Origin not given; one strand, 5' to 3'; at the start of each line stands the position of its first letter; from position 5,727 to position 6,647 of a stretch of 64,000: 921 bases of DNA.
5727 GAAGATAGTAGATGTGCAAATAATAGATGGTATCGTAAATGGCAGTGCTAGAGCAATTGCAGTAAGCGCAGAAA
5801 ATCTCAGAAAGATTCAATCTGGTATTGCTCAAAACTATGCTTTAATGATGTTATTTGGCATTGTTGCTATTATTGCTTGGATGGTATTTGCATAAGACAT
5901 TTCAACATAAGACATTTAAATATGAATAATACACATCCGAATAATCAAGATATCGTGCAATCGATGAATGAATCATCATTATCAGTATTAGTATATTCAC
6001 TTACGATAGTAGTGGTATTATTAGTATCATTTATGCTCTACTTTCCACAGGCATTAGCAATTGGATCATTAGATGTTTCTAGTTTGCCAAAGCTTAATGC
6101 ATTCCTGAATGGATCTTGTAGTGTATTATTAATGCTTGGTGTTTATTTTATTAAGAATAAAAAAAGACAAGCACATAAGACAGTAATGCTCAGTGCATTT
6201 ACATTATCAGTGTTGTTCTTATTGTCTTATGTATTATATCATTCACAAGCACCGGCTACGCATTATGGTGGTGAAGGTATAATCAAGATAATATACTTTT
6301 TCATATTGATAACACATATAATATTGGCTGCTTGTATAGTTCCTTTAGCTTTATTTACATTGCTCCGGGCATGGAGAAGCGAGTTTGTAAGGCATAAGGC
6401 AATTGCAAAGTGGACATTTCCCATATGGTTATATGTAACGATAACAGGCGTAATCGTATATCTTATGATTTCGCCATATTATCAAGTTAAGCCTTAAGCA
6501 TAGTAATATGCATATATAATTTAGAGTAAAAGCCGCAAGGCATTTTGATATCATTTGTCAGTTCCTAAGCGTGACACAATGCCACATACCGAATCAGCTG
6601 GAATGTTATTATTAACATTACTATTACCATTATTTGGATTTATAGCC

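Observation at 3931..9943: nuoL-nuoM-nuoN module interrupted by a DUF420 membrane protein and an unknown 86-aa ORF, with no nuoJ/nuoK upstream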

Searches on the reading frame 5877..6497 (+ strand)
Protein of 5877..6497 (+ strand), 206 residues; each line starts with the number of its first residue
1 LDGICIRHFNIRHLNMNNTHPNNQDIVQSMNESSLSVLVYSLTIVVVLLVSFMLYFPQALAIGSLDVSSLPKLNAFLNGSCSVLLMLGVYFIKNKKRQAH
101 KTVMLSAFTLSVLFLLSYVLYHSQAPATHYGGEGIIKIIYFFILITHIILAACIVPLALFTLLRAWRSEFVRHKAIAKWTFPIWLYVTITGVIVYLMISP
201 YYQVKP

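Call 3: search_protein_families(library=pfam, proteins=[window:5877-6497:+], max_evalue=0.01)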
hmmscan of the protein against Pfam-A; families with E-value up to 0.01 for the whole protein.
window:5877-6497:+ (206 aa): 1 family
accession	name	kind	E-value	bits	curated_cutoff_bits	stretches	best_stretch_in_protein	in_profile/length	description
PF04238.17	DUF420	-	6.6e-46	156.2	30.5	1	70-198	1-130/130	Protein of unknown function (DUF420)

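Call 7: search_protein_families(library=ncbifam, proteins=[window:5877-6497:+], max_evalue=0.01)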
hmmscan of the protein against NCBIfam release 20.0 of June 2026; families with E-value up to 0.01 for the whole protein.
window:5877-6497:+ (206 aa): 0 families

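Call 23: find_homologous_proteins(query=window:5922-6494:+, max_evalue=0.00001)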
Query window:5922-6494:+ (191 aa): 7941 proteins with E <= 0.00001 among 8000 candidates; the best 120 are listed.
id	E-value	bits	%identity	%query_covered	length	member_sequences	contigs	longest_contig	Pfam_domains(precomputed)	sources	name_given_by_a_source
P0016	1.0e-115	402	99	100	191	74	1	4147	PF04238.18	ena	-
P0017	4.5e-114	397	98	100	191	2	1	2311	PF04238.18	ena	-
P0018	3.4e-90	319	78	100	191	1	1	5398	PF04238.18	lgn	-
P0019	6.3e-79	282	74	92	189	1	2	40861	PF04238.18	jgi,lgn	jgi:putative membrane protein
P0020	6.5e-79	282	67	98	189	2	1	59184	PF04238.18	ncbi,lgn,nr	ncbi:MAG: DUF420 domain-containing protein [Bacteroidetes bacterium]|nr:DUF420 domain-containing pro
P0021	2.9e-77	277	68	98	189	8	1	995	PF04238.18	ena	-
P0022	1.2e-76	275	67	98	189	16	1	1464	PF04238.18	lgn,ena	-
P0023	3.3e-76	273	68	98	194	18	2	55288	PF04238.18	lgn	-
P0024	4.9e-76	273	64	98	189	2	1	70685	PF04238.18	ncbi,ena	-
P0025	6.5e-76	272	67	98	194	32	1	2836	PF04238.18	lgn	-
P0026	7.2e-76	272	67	98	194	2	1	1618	PF04238.18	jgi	-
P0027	1.6e-75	271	67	98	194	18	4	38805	PF04238.18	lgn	-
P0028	2.7e-75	270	67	98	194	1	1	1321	PF04238.18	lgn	-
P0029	7.0e-75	269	67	98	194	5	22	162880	PF04238.18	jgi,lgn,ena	-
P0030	9.7e-75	269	65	98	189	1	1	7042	PF04238.18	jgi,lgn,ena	-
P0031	3.5e-74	267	67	98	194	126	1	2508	PF04238.18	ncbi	-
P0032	1.0e-73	265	67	98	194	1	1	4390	PF04238.18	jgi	jgi:putative membrane protein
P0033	1.4e-73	265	66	98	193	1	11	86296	PF04238.18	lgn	-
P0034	1.5e-73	265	68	96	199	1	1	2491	PF04238.18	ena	-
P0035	1.7e-73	264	69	94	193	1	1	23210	PF04238.18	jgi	-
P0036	7.6e-73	262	66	98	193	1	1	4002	PF04238.18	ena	-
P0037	8.9e-73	262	64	97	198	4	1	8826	PF04238.18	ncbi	ncbi:MAG: DUF420 domain-containing protein [bacterium]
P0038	1.1e-72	262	67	96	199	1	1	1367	PF04238.18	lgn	-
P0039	5.9e-72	259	68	92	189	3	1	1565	PF04238.18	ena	-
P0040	3.1e-70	254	63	96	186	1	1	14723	PF04238.18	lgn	-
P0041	1.1e-69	252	60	95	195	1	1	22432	PF04238.18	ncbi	-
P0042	2.5e-69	251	98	63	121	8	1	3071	PF04238.18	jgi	jgi:putative membrane protein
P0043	4.7e-69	250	57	95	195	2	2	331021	PF04238.18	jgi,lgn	jgi:putative membrane protein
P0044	4.8e-67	243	58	95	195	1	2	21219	PF04238.18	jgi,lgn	jgi:putative membrane protein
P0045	8.0e-67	243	62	94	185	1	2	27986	PF04238.18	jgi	jgi:putative membrane protein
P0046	1.7e-66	242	58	98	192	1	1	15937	PF04238.18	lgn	-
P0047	1.7e-66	242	59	96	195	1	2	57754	PF04238.18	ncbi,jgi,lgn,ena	jgi:putative membrane protein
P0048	1.8e-66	242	58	98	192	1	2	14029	PF04238.18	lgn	-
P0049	2.4e-66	241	58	98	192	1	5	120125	PF04238.18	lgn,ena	-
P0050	3.6e-66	241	59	94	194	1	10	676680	PF04238.18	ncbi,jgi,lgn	jgi:putative membrane protein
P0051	3.9e-66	240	61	94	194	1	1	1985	PF04238.18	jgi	jgi:putative membrane protein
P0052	7.1e-66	240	57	97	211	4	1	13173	PF04238.18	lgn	-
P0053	1.6e-65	238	60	93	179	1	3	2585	PF04238.18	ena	-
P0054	1.6e-65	238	57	98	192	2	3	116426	PF04238.18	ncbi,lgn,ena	-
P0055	2.2e-65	238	57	98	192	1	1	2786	PF04238.18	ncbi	-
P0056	2.5e-65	238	57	95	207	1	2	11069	PF04238.18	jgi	jgi:putative membrane protein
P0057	2.9e-65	238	57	95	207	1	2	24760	PF04238.18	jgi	jgi:putative membrane protein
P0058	3.8e-65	237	56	98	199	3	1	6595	PF04238.18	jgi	jgi:putative membrane protein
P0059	4.2e-65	237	57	98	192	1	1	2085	PF04238.18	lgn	-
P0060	5.7e-65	237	58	95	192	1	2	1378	PF04238.18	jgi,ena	jgi:putative membrane protein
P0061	7.7e-65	236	57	95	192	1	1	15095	PF04238.18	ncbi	ncbi:MAG: DUF420 domain-containing protein [Candidatus Kapaibacteriota bacterium]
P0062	8.1e-65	236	57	98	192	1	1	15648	PF04238.18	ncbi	-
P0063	1.1e-64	236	57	95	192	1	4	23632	PF04238.18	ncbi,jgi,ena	jgi:putative membrane protein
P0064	1.2e-64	236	56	95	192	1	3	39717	PF04238.18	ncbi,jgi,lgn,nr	ncbi:MAG: DUF420 domain-containing protein [Candidatus Kapabacteria bacterium]|jgi:putative membrane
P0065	1.4e-64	235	54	98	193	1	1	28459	PF04238.18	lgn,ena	-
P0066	2.1e-64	235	58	95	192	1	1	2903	PF04238.18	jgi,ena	jgi:putative membrane protein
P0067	4.3e-64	234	53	98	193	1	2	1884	PF04238.18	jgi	jgi:putative membrane protein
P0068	4.9e-64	234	56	95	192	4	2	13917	PF04238.18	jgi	jgi:putative membrane protein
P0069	6.6e-64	233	56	97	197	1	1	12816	PF04238.18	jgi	jgi:putative membrane protein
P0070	8.0e-64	233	54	98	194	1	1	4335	PF04238.18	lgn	-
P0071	1.2e-63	232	55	98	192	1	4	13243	PF04238.18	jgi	jgi:putative membrane protein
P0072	1.8e-63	232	54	98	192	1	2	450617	PF04238.18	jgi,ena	jgi:putative membrane protein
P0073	1.8e-63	232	54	98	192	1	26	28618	PF04238.18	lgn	-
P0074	1.9e-63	232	58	96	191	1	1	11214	PF04238.18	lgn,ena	-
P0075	2.5e-63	231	56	98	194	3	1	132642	PF04238.18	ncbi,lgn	-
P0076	3.3e-63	231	55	95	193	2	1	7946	PF04238.18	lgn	-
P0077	5.4e-63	230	61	92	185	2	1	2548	PF04238.18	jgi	jgi:putative membrane protein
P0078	2.5e-62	228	56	96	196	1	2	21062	PF04238.18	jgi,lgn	jgi:putative membrane protein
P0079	3.6e-62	228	55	95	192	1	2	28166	PF04238.18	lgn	-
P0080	3.7e-62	227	54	98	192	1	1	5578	PF04238.18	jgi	jgi:putative membrane protein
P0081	4.0e-62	227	57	93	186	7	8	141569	PF04238.18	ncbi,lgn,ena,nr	ncbi:MAG: hypothetical protein CMR00_02330 [[Chlorobium] sp. 445]|nr:MAG: hypothetical protein CMR00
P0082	7.7e-62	226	56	96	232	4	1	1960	PF04238.18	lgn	-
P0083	7.9e-62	226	55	95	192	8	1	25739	PF04238.18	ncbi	-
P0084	5.0e-61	224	55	95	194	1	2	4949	PF04238.18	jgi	jgi:putative membrane protein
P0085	1.5e-60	222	54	97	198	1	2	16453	PF04238.18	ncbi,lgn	-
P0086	3.6e-60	221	55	98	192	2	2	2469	PF04238.18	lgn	-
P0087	3.7e-60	221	59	93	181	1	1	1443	PF04238.18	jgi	jgi:putative membrane protein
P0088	8.2e-60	220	59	96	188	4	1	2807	PF04238.18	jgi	-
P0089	1.0e-59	220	67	79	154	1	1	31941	PF04238.18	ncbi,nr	ncbi:MAG: DUF420 domain-containing protein [Rhizobacter sp.]|nr:DUF420 domain-containing protein [Ch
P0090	1.7e-59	219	54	97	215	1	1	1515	PF04238.18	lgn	-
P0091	2.8e-59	218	58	90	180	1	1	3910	PF04238.18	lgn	-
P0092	2.5e-58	215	57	95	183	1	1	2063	PF04238.18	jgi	jgi:putative membrane protein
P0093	5.8e-58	214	56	94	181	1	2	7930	PF04238.18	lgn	-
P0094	1.4e-57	213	54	98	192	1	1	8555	PF04238.18,PF10067.15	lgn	-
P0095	1.5e-57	213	52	96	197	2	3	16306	PF04238.18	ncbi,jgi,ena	jgi:putative membrane protein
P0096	3.4e-57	211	53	98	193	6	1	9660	PF04238.18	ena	-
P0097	1.8e-56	209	54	93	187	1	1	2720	PF04238.18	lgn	-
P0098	2.0e-56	209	61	80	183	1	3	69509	PF04238.18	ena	-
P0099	4.5e-56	208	58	76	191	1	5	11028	PF04238.18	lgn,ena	-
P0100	9.2e-56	207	52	95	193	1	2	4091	PF04238.18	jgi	-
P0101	9.5e-56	207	58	76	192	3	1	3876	PF04238.18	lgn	-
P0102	1.2e-55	206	56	91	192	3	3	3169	PF04238.18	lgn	-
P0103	1.3e-55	206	58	76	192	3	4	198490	PF04238.18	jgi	jgi:putative membrane protein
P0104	2.9e-55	205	58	90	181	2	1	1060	PF04238.18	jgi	jgi:putative membrane protein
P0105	3.4e-55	205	60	80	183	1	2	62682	PF04238.18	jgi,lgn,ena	-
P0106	4.2e-55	205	55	92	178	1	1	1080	PF04238.18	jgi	jgi:putative membrane protein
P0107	1.2e-54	203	53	97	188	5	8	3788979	PF04238.18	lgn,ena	-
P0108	4.2e-54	201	54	92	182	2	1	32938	PF04238.18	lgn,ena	-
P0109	1.2e-53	200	59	85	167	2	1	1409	PF04238.18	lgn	-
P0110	1.6e-53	199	54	94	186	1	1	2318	PF04238.18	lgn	-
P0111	5.3e-53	198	55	92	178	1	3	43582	PF04238.18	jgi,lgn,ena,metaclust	metaclust:\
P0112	9.3e-53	197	55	92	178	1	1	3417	PF04238.18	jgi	jgi:putative membrane protein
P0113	9.5e-53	197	52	94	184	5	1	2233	PF04238.18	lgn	-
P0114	9.8e-53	197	53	98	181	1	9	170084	PF04238.18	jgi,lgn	jgi:putative membrane protein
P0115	1.5e-52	196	52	95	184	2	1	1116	PF04238.18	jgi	jgi:putative membrane protein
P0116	1.7e-52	196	60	77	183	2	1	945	PF04238.18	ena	-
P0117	1.8e-52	196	52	92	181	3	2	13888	PF04238.18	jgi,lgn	jgi:putative membrane protein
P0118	1.9e-52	196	56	91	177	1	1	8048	PF04238.18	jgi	jgi:putative membrane protein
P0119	2.0e-52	196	55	93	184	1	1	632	PF04238.18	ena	-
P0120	2.0e-52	196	52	95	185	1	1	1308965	PF04238.18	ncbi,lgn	ncbi:DUF420 domain-containing protein [Hymenobacter koreensis]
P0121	2.8e-52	195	49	98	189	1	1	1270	PF04238.18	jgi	jgi:putative membrane protein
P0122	3.4e-52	195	55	91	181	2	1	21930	PF04238.18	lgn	-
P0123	7.7e-52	194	54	92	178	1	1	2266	PF04238.18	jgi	jgi:putative membrane protein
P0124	1.1e-51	193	52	95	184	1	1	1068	PF04238.18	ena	-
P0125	1.1e-51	193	49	95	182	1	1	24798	PF04238.18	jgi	-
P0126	1.3e-51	193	53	93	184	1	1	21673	PF04238.18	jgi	jgi:putative membrane protein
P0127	1.5e-51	193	51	94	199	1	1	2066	PF04238.18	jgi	-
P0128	2.0e-51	193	57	91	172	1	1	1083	PF04238.18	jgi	jgi:putative membrane protein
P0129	2.0e-51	193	55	84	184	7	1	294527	PF04238.18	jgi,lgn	jgi:putative membrane protein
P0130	2.4e-51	192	53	91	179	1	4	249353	PF04238.18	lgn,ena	-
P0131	2.8e-51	192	55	91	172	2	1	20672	PF04238.18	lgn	-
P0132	3.5e-51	192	53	90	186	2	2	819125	PF04238.18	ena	-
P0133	5.5e-51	191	49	95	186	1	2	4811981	PF04238.18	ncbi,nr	ncbi:DUF420 domain-containing protein [Hymenobacter busanensis]|nr:DUF420 domain-containing protein 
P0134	6.8e-51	191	56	85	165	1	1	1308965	PF04238.18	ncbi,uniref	ncbi:DUF420 domain-containing protein [Hymenobacter koreensis]|uniref:DUF420 domain-containing prote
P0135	8.1e-51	191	49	95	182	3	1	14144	PF04238.18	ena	-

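Call 24: find_encoding_contigs(protein=P0050, flank=8000, max_places=1)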
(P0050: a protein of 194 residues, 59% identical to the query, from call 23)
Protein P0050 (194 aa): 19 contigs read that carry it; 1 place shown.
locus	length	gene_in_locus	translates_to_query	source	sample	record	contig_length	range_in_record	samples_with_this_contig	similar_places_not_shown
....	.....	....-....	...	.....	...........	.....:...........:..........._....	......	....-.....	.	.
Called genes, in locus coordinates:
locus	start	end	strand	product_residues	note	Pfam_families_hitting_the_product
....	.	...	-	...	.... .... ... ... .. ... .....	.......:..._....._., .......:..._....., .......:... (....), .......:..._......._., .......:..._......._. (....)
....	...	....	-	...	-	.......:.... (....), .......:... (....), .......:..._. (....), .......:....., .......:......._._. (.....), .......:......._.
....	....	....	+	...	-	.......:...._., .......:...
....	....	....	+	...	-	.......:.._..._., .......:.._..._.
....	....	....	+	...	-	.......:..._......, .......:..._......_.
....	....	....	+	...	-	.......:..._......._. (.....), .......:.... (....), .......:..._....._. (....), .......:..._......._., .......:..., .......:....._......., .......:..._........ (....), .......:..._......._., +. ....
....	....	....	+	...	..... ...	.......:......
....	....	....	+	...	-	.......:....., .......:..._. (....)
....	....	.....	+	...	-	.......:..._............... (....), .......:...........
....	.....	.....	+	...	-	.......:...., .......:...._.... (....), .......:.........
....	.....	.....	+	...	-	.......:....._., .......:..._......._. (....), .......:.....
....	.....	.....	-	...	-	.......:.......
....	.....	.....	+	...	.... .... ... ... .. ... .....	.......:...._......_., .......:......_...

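Call 25: find_encoding_contigs(protein=P0064, flank=8000, max_places=1)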
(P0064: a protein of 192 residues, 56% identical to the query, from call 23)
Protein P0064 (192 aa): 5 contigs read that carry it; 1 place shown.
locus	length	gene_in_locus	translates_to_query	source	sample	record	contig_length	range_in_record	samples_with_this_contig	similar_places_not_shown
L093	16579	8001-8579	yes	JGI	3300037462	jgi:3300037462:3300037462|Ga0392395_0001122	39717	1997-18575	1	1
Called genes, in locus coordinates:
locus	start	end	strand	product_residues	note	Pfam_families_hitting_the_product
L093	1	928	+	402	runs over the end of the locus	PF02274:ADI, PF19420:DDAH_eukar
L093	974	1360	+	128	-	-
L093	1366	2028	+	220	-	PF14082:SduA_C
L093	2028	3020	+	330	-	PF01408:GFO_IDH_MocA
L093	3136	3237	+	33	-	-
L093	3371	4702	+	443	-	PF01041:DegT_DnrJ_EryC1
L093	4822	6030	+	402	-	PF00389:2-Hacid_dh, PF02826:2-Hacid_dh_C, PF22629:ACT_AHAS_ss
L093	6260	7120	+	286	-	PF01634:HisG, PF08029:HisG_C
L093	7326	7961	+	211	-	-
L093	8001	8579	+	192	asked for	PF04238:DUF420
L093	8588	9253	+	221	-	PF22175:Ogg-HhH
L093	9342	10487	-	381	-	PF00528:BPD_transp_1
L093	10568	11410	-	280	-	PF12849:PBP_like_2, PF13531:SBP_bac_11 (weak), PF12727:PBP_like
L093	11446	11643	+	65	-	-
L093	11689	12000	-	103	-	PF00420:Oxidored_q2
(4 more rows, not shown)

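Call 26: find_encoding_contigs(protein=P0081, flank=8000, max_places=1)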
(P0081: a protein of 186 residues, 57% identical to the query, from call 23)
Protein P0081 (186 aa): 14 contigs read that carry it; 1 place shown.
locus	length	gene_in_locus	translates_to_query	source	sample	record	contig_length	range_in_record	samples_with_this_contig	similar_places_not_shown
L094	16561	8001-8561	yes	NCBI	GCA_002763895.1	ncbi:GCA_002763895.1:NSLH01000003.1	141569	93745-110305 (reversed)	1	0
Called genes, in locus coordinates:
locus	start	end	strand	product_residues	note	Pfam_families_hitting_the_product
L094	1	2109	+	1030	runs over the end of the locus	PF19077:Big_13 (faint), PF22352:K319L-like_PKD (weak), PF00128:Alpha-amylase, PF18962:Por_Secre_tail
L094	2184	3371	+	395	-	PF07728:AAA_5 (faint), PF00004:AAA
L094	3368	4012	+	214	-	PF00475:IGPD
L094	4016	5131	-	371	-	-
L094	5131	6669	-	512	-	PF00082:Peptidase_S8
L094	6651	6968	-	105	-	-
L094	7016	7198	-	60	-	PF00471:Ribosomal_L33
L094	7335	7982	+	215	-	PF00578:AhpC-TSA (weak), PF02630:SCO1-SenC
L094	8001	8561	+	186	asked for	PF04238:DUF420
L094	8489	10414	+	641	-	PF00425:Chorismate_bind, PF01063:Aminotran_4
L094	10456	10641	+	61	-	-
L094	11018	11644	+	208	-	PF04542:Sigma70_r2, PF22029:PhyR_sigma2 (faint), PF08281:Sigma70_r4_2, PF04545:Sigma70_r4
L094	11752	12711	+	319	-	PF13490:zf-HC2 (weak)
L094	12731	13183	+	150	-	PF00692:dUTPase, PF22769:DCD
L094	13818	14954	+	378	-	PF00487:FA_desaturase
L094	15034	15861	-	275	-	PF04338:DUF481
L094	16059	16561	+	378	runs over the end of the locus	PF13620:CarboxypepD_reg, PF13715:CarbopepD_reg_2, PF07715:Plug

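Call 78: find_encoding_contigs(protein=P0040, flank=7000, max_places=1)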
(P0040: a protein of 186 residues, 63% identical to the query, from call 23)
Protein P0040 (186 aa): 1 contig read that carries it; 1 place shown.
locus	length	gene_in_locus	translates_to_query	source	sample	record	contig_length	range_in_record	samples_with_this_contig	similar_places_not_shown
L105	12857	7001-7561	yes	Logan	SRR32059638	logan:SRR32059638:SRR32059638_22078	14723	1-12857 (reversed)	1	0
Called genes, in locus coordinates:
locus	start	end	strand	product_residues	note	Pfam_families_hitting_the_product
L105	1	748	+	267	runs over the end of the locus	PF02630:SCO1-SenC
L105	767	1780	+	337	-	PF02790:COX2_TM, PF00116:COX2, PF13442:Cytochrome_CBB3, PF00034:Cytochrom_C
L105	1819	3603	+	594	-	PF00115:COX1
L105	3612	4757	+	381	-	PF00510:COX3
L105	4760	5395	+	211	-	PF03626:COX4_pro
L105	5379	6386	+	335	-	PF02628:COX15-CtaA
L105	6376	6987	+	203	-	PF08534:Redoxin (weak), PF00578:AhpC-TSA (weak), PF02630:SCO1-SenC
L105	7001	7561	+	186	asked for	PF04238:DUF420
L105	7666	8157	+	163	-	PF00847:AP2 (faint)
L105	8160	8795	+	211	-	PF14014:DUF4230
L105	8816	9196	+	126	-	PF12680:SnoaL_2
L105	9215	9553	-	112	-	PF01740:STAS, PF13466:STAS_2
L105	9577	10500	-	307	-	PF07549:Sec_GG, PF02355:SecD_SecF_C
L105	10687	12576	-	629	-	PF21760:SecD_1st, PF22599:SecDF_P1_head, PF02355:SecD_SecF_C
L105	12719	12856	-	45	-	?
